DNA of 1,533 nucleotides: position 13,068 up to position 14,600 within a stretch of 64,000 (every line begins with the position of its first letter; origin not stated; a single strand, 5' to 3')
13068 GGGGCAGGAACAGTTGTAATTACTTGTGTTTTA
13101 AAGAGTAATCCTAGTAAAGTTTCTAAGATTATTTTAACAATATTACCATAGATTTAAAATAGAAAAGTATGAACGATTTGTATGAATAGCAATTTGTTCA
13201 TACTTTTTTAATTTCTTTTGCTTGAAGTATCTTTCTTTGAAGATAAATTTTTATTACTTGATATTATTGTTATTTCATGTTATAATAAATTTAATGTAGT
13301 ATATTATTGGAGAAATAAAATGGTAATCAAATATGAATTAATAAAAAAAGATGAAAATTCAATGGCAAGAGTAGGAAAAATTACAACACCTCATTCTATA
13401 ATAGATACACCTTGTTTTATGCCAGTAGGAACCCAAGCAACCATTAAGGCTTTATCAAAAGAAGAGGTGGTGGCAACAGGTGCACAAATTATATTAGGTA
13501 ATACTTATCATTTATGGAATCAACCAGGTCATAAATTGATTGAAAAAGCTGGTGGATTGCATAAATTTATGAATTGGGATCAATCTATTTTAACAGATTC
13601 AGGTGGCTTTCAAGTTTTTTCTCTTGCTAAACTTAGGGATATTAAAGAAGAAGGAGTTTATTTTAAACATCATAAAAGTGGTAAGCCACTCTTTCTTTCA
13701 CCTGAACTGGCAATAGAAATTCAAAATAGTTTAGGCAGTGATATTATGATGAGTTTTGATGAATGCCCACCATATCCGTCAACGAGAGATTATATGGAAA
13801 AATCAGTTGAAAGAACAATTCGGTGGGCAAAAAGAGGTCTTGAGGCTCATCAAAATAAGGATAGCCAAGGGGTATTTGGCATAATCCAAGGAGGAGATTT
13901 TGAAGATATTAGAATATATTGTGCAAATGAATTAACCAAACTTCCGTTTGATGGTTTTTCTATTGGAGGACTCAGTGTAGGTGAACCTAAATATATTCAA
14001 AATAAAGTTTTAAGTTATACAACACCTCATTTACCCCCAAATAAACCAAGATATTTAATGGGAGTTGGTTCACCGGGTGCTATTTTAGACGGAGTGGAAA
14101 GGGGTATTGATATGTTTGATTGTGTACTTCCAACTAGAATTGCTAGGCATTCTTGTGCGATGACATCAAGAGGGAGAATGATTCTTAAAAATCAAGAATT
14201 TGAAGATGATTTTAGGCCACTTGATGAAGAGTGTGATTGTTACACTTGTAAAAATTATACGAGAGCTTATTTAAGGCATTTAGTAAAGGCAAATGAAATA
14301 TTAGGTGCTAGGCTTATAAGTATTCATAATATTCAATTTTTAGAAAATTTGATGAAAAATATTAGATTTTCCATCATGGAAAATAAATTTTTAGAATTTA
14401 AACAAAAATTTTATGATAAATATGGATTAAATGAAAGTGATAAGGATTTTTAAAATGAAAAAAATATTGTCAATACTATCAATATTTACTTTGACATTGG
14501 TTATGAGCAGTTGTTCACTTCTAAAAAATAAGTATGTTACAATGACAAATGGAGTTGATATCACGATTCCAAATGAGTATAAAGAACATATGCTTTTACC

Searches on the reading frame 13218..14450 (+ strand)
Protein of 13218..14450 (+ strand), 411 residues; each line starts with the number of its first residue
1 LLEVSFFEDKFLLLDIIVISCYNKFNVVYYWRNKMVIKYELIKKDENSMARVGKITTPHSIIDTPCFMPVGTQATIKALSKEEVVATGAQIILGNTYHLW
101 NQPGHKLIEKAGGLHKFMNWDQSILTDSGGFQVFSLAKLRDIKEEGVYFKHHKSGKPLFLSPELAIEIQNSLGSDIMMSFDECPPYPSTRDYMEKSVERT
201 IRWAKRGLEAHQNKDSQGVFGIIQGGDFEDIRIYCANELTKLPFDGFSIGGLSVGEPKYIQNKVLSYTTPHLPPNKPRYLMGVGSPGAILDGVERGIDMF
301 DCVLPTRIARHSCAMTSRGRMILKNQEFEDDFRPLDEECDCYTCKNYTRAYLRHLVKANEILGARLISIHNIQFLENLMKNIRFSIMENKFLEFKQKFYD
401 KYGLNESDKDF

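Call 94: search_protein_families(library=pfam, proteins=[window:13218-14450:+], max_evalue=0.00001)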
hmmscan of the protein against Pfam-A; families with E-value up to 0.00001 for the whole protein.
window:13218-14450:+ (411 aa): 1 family
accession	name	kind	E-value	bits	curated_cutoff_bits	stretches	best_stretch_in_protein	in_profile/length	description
PF01702.25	TGT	-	4.1e-161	536.4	26.3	1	50-402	3-355/357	Queuine tRNA-ribosyltransferase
